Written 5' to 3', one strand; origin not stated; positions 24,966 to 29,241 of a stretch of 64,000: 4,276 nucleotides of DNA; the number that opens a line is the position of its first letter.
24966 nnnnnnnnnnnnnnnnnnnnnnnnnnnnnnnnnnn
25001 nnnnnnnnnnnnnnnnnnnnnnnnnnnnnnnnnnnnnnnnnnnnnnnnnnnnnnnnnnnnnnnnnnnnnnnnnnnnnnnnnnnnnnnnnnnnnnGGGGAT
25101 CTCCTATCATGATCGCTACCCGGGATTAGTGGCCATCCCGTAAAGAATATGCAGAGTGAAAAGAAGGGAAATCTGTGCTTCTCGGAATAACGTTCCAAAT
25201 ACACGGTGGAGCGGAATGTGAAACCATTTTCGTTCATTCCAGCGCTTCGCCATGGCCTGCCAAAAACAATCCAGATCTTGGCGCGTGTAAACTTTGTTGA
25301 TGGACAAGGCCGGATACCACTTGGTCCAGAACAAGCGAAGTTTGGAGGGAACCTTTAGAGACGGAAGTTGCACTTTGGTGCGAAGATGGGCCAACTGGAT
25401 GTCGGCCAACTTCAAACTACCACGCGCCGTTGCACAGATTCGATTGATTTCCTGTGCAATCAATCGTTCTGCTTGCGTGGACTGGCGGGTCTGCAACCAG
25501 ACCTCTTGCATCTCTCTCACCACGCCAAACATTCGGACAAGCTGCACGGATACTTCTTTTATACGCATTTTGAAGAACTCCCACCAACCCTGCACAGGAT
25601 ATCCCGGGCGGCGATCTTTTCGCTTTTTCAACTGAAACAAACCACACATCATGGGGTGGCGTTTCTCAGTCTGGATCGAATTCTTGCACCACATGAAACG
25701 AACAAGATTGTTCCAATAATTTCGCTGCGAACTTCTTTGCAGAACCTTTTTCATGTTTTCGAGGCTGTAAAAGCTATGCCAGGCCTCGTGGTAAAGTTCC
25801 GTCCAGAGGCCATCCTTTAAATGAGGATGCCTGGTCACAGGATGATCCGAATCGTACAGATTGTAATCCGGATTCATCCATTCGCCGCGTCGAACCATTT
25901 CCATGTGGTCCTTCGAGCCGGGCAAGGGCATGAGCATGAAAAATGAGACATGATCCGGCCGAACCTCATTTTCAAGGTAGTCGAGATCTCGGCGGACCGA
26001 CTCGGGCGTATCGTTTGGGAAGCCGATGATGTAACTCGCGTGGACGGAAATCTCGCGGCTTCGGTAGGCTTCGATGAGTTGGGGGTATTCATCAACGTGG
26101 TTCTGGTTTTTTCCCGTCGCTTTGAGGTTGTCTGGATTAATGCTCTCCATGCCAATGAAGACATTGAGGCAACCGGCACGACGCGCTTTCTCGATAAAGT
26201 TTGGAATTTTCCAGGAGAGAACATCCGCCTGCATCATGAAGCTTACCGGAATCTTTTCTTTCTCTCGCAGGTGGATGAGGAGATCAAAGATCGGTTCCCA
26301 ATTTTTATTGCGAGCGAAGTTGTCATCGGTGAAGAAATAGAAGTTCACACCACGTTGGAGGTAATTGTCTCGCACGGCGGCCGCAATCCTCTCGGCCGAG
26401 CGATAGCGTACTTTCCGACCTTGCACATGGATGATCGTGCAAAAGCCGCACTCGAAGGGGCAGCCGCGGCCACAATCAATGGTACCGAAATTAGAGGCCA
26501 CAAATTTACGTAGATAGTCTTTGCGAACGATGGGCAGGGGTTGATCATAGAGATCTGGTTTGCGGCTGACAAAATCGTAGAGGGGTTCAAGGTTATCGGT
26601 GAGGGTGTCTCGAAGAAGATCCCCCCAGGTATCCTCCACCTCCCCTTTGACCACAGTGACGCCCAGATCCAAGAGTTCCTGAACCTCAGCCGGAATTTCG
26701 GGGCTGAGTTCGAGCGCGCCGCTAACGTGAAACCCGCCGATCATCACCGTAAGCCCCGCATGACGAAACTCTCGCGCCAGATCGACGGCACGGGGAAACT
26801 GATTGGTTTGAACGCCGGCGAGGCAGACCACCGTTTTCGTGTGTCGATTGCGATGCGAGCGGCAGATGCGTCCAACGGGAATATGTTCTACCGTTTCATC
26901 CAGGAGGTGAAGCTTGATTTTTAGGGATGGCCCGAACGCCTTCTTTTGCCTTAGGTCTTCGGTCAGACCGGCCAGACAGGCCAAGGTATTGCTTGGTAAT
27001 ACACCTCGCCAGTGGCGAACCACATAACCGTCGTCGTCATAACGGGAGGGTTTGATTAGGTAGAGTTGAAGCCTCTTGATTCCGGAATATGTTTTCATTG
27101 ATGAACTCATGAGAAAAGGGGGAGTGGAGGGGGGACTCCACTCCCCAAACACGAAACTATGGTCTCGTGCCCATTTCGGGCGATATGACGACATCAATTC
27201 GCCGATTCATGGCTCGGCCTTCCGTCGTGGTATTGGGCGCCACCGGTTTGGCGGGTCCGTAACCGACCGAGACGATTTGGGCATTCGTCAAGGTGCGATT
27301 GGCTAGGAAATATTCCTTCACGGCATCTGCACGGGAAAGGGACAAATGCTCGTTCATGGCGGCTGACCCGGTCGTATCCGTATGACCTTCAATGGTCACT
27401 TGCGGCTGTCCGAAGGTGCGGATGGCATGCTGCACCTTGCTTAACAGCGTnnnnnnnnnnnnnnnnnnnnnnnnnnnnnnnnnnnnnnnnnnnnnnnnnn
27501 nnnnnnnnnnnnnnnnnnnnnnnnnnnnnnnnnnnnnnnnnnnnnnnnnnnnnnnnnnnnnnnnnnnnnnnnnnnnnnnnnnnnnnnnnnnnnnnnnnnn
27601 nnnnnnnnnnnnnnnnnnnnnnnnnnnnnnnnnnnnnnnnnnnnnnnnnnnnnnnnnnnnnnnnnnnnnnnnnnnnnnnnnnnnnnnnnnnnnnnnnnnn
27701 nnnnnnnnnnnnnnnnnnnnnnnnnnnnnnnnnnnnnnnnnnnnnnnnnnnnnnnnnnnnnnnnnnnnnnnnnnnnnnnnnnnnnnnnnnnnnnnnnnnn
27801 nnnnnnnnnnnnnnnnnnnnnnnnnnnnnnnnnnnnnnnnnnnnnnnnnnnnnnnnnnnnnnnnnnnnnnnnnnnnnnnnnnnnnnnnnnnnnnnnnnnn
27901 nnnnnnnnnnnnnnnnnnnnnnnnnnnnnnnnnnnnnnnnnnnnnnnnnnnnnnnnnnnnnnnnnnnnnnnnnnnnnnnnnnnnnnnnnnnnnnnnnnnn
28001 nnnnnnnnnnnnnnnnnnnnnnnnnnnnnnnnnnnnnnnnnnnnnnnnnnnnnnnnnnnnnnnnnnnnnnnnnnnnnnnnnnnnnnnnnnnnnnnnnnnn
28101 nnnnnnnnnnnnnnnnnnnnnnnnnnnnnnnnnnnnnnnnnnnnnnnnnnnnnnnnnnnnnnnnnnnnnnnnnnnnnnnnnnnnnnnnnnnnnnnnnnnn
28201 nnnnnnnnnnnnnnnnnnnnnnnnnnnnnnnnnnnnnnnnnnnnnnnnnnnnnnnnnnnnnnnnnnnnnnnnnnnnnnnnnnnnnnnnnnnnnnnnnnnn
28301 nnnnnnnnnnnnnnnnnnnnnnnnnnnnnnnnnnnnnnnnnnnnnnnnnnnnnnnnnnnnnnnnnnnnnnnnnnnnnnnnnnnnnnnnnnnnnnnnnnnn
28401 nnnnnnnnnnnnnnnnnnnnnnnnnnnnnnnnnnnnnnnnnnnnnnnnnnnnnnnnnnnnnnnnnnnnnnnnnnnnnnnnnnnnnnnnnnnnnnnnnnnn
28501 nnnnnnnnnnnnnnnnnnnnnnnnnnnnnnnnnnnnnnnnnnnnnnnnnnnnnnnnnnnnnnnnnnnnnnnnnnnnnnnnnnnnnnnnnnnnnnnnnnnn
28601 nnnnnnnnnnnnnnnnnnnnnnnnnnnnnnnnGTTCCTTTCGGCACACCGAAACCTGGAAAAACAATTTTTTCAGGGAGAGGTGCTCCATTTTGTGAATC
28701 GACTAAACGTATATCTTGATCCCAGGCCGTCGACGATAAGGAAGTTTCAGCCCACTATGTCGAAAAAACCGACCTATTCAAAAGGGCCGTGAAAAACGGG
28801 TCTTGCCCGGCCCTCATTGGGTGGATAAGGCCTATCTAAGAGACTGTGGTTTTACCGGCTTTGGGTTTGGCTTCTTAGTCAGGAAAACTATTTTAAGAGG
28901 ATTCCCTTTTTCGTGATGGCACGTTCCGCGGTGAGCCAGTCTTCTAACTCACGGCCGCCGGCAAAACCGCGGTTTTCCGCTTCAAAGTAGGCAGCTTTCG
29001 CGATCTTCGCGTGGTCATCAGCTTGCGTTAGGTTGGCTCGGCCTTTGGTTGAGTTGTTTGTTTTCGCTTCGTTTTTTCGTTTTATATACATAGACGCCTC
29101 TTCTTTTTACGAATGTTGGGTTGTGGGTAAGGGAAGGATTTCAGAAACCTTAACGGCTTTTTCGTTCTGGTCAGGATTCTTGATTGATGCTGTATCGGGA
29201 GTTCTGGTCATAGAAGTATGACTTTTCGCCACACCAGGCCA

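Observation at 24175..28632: B12-binding radical SAM enzyme embedded in a stress operon: OmpA-like lipoprotein, leader element, radical SAM, HPF, DUF1003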

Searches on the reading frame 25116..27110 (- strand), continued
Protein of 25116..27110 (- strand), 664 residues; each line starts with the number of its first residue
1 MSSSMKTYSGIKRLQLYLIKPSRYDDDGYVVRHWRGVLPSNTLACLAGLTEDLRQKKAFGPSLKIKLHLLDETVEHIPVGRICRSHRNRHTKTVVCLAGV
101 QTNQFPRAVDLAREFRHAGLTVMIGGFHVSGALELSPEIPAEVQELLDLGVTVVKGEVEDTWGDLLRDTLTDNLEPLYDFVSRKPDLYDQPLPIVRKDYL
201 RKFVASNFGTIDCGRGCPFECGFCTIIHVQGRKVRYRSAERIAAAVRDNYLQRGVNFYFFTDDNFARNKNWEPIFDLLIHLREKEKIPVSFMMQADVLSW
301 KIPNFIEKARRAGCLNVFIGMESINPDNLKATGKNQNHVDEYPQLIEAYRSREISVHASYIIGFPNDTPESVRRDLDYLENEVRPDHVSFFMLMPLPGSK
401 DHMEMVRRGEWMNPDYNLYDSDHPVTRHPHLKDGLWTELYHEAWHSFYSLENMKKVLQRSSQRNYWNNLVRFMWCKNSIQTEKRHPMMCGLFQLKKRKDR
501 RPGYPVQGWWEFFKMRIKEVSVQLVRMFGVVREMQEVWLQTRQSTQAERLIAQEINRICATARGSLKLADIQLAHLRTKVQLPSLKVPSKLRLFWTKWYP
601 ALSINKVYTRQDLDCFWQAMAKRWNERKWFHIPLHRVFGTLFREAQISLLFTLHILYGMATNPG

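Call 57: search_protein_families(library=pfam, alignment_id=A2, max_evalue=0.00001)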
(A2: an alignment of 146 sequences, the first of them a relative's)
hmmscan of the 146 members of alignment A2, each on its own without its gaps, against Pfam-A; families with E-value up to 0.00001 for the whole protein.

A. member 1, L008:10044-11567:+ (507 aa): 2 families
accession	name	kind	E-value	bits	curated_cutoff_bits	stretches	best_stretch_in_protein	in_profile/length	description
PF01171.26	ATP_bind_3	-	3.5e-47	160.9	27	1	38-217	2-181/182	PP-loop family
PF11734.13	TilS_C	-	1.4e-13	50.4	22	1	431-497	2-68/74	TilS substrate C-terminal domain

B. families by the number of members that match (of 146 scanned): 132 families (the first 25 are shown)
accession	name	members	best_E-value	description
PF01212.27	Beta_elim_lyase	2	4.2e-65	Beta-eliminating lyase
PF13520.12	AA_permease_2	2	1.8e-46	Amino acid permease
PF04389.22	Peptidase_M28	2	1.8e-32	Peptidase family M28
PF00582.32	Usp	2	7.6e-30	Universal stress protein family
PF13620.12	CarboxypepD_reg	2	1.3e-22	Carboxypeptidase regulatory-like domain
PF01850.27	PIN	2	8.2e-18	PIN domain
PF14559.12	TPR_19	2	2.2e-17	Tetratricopeptide repeat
PF03061.28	4HBT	2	2.4e-17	Thioesterase superfamily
PF00515.34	TPR_1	2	1.8e-16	Tetratricopeptide repeat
PF13432.12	TPR_16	2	4.5e-16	Tetratricopeptide repeat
PF07719.23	TPR_2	2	7.2e-15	Tetratricopeptide repeat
PF13414.12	TPR_11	2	1.3e-11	TPR repeat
PF13431.12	TPR_17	2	1.2e-10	Tetratricopeptide repeat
PF13181.12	TPR_8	2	3.2e-10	Tetratricopeptide repeat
PF01546.33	Peptidase_M20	2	2.1e-09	Peptidase family M20/M25/M40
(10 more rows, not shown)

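Call 80: search_protein_families(library=pfam, proteins=[P0123, P0124, P0125, P0127, P0130, P0131, P0137, P0141, P0150, P0219], max_evalue=0.01)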
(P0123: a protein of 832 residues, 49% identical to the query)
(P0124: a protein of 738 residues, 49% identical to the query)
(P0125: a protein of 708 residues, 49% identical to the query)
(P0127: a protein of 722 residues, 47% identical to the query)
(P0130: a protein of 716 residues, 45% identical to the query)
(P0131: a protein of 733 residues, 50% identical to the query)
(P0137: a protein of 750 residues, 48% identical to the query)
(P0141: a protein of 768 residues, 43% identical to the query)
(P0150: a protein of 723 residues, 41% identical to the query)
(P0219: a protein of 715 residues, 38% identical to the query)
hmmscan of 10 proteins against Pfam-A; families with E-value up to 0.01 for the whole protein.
P0123 (832 aa): 1 family
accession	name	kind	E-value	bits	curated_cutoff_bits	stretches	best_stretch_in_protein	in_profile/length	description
PF04055.27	Radical_SAM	-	6.5e-20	72.4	29.5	1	228-391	4-165/166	Radical SAM superfamily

P0124 (738 aa): 1 family
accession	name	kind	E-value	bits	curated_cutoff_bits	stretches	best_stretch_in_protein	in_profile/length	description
PF04055.27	Radical_SAM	-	3e-20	73.5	29.5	1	214-378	4-166/166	Radical SAM superfamily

P0125 (708 aa): 2 families
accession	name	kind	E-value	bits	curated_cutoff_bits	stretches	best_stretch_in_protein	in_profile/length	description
PF04055.27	Radical_SAM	-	6.9e-14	52.8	29.5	1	211-375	3-165/166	Radical SAM superfamily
PF01442.23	Apolipoprotein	-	0.002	18.3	90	0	616-670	2-56/190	Apolipoprotein A1/A4/E domain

P0127 (722 aa): 1 family
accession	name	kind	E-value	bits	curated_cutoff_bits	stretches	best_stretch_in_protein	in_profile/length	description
PF04055.27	Radical_SAM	-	5.7e-19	69.3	29.5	1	209-372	3-164/166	Radical SAM superfamily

P0130 (716 aa): 3 families
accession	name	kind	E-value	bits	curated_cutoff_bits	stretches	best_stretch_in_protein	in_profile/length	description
PF04055.27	Radical_SAM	-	2.5e-14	54.2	29.5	1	213-376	4-164/166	Radical SAM superfamily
PF01442.23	Apolipoprotein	-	7.2e-06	26.3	90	1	544-639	31-126/190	Apolipoprotein A1/A4/E domain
PF13489.12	Methyltransf_23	-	0.0081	16.3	27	0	97-122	139-161/164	Methyltransferase domain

P0131 (733 aa): 1 family
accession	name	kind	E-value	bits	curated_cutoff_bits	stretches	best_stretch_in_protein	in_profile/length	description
PF04055.27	Radical_SAM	-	7.4e-16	59.2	29.5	1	207-373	4-164/166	Radical SAM superfamily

P0137 (750 aa): 1 family
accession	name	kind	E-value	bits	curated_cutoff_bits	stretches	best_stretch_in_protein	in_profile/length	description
PF04055.27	Radical_SAM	-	1.4e-19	71.3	29.5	1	203-367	3-166/166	Radical SAM superfamily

P0141 (768 aa): 1 family
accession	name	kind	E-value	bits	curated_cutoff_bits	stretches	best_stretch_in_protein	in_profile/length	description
PF04055.27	Radical_SAM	-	4.8e-21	76.1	29.5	1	338-495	3-159/166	Radical SAM superfamily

P0150 (723 aa): 2 families
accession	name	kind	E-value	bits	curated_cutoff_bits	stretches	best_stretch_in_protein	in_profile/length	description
PF04055.27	Radical_SAM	-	1.1e-13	52.2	29.5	1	210-372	4-164/166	Radical SAM superfamily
PF02310.24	B12-binding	-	0.00017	21.8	32.1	1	68-130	34-97/121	B12 binding domain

P0219 (715 aa): 1 family
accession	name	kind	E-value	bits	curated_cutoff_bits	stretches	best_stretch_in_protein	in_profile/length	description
PF04055.27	Radical_SAM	-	2e-16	61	29.5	1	231-413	3-154/166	Radical SAM superfamily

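Call 85: find_related_loci(query=P0001, collection=metagenome_contigs, flank=6000)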
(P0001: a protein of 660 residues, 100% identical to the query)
Query P0001 (660 aa) in metagenome_contigs; peptide patterns used: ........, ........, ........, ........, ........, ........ (x = any residue, [..] = any of these).
587 stretches matched a pattern; 513 encode a relative of the query (tblastn E <= 1e-3); the best 80 are kept; 80 distinct loci.
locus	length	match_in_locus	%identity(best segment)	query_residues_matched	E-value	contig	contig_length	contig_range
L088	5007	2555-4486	66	7-651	0e+0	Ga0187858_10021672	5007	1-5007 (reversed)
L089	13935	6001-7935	66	7-651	0e+0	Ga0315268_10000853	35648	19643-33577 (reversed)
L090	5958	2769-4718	67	7-660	0e+0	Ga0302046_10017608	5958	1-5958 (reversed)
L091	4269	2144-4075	67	7-651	0e+0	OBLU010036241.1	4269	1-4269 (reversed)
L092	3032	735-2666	67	7-651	0e+0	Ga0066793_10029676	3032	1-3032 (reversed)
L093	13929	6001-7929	67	8-651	0e+0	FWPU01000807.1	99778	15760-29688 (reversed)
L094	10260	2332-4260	67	8-651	0e+0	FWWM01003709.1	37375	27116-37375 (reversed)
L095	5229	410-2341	65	7-651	0e+0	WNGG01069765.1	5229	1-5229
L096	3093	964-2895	66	7-651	0e+0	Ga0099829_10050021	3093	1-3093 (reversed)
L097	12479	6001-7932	66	7-651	0e+0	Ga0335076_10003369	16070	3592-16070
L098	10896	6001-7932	66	7-651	0e+0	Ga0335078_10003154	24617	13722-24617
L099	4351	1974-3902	66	7-651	0e+0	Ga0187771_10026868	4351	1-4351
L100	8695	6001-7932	65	7-651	0e+0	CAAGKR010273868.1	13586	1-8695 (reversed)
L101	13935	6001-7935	65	6-651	0e+0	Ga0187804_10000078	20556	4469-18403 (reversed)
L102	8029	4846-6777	65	7-651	0e+0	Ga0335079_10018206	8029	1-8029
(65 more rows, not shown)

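Call 87: search_protein_families(library=ncbifam, alignment_id=A3, max_evalue=1e-10)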
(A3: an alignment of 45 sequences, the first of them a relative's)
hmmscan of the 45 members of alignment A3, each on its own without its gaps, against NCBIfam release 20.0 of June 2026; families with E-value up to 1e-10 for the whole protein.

A. member 1, P0001 (660 aa): 12 families
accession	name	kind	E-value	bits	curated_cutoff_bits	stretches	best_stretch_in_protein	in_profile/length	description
TIGR03471.1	HpnJ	equivalog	3.3e-19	69.1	577.6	1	182-444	177-433/472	hopanoid biosynthesis associated radical SAM protein HpnJ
TIGR04013.1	B12_SAM_MJ_1487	hypoth_equivalog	1e-18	67.3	251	1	82-396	38-352/382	TIGR04013 family B12-binding domain/radical SAM domain-containing protein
TIGR04479.1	bcpD_PhpK_rSAM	subfamily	2e-18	66.1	600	1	204-383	241-413/504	PhpK family radical SAM P-methyltransferase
TIGR02026.1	BchE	equivalog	2e-17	63.3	481.35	1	197-430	187-414/497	magnesium-protoporphyrin IX monomethyl ester anaerobic oxidative cyclase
TIGR04072.2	rSAM_ladder_B12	equivalog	5.2e-17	61.6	360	1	64-377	48-348/443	lipid biosynthesis B12-binding/radical SAM protein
NF033712.0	B12_rSAM_KedN5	subfamily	2.3e-16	59.2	700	1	205-391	196-383/624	KedN5 family methylcobalamin-dependent radical SAM C-methyltransferase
TIGR04014.1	B12_SAM_MJ_0865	equivalog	3.5e-16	59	360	1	103-406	56-363/434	methyl-coenzyme M reductase glutamine C-methyltransferase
NF050148.1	rSAM_ApyD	equivalog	1.2e-14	53.7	750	1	206-398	201-390/645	RiPP biosynthesis radical SAM protein ApyD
NF033070.1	rSAM_AprD4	equivalog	9.5e-14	51.1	500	1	182-427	169-415/456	AprD4 family radical SAM diol-dehydratase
TIGR04367.1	HpnR_B12_rSAM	equivalog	3.9e-13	48.8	650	1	89-424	62-394/490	hopanoid C-3 methylase HpnR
NF038361.1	rSAM_Sden_1168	equivalog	4.2e-13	48.7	575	1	209-405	287-477/560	Sden_1168 family B12-binding radical SAM P-methyltransferase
TIGR04295.1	B12_rSAM_oligo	hypoth_equivalog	2.6e-12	46.1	400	1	207-400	203-383/422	TIGR04295 family B12-binding domain-containing radical SAM protein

B. families by the number of members that match (of 45 scanned): 17 families
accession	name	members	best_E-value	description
TIGR03471.1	HpnJ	44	6.3e-23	hopanoid biosynthesis associated radical SAM protein HpnJ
TIGR02026.1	BchE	43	2.5e-25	magnesium-protoporphyrin IX monomethyl ester anaerobic oxidative cyclase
TIGR04479.1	bcpD_PhpK_rSAM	42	1.2e-23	PhpK family radical SAM P-methyltransferase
TIGR04013.1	B12_SAM_MJ_1487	41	1.5e-22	TIGR04013 family B12-binding domain/radical SAM domain-containing protein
TIGR04072.2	rSAM_ladder_B12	37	6.9e-20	lipid biosynthesis B12-binding/radical SAM protein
NF050148.1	rSAM_ApyD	34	2.1e-20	RiPP biosynthesis radical SAM protein ApyD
TIGR04014.1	B12_SAM_MJ_0865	26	3.4e-16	methyl-coenzyme M reductase glutamine C-methyltransferase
NF038361.1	rSAM_Sden_1168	23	8.7e-19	Sden_1168 family B12-binding radical SAM P-methyltransferase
NF033070.1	rSAM_AprD4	23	1.1e-17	AprD4 family radical SAM diol-dehydratase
TIGR04367.1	HpnR_B12_rSAM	22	1.2e-16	hopanoid C-3 methylase HpnR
NF033712.0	B12_rSAM_KedN5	21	1e-16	KedN5 family methylcobalamin-dependent radical SAM C-methyltransferase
TIGR04295.1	B12_rSAM_oligo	13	1.9e-15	TIGR04295 family B12-binding domain-containing radical SAM protein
TIGR04385.1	B12_rSAM_cofa1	3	1.1e-13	B12 lower ligand biosynthesis radical SAM protein BzaD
TIGR04428.1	B12_rSAM_trp_MT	3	1.7e-13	tryptophan 2-C-methyltransferase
TIGR03975.1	rSAM_ocin_1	2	3.7e-13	RiPP maturation radical SAM C-methyltransferase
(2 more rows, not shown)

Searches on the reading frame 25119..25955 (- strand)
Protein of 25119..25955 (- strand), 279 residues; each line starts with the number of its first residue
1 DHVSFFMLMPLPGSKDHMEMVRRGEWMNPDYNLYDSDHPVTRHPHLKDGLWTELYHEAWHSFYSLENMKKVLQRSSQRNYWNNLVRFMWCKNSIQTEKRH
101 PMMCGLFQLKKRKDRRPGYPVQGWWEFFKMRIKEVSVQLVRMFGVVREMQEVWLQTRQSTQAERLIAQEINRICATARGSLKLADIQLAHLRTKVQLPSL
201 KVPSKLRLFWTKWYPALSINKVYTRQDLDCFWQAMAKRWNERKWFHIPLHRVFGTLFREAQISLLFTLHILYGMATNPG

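Call 46: search_protein_families(library=pfam, proteins=[window:25119-25955:-], max_evalue=10)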
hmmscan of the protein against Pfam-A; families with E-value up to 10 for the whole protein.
seq(279 aa): 0 families

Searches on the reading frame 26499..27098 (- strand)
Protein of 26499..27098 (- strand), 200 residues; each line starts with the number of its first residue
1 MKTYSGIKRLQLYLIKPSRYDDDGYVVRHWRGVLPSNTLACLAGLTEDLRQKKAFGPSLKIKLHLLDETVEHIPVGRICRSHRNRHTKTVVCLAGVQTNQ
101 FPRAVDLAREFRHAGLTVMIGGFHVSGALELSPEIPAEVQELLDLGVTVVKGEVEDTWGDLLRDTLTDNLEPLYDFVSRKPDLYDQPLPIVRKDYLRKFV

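Call 46: search_protein_families(library=pfam, proteins=[window:26499-27098:-], max_evalue=10)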
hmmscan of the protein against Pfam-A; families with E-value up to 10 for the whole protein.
seq(200 aa): 0 families

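Call 79: search_solved_structures(query=window:26499-27098:-, max_evalue=10, show_alignments=4)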
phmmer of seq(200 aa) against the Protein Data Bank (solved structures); distinct sequences matched with E-value up to 10: 0.

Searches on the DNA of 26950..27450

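Call 83: search_rna_families(source=window, start=26950, end=27450, threshold=evalue, max_evalue=1)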
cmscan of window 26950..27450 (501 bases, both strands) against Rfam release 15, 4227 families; matches with E-value up to 1: 0.
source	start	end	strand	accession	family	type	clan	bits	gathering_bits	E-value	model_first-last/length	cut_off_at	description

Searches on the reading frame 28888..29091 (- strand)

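Call 82: search_protein_families(library=pfam, proteins=[window:28888-29091:-], max_evalue=0.01)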
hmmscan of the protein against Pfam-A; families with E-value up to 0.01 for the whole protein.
window:28888-29091:- (67 aa): 1 family
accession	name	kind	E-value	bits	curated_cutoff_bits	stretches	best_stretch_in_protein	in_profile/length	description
PF11154.13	DUF2934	-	1.7e-12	47.2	22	1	26-59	2-35/37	Protein of unknown function (DUF2934)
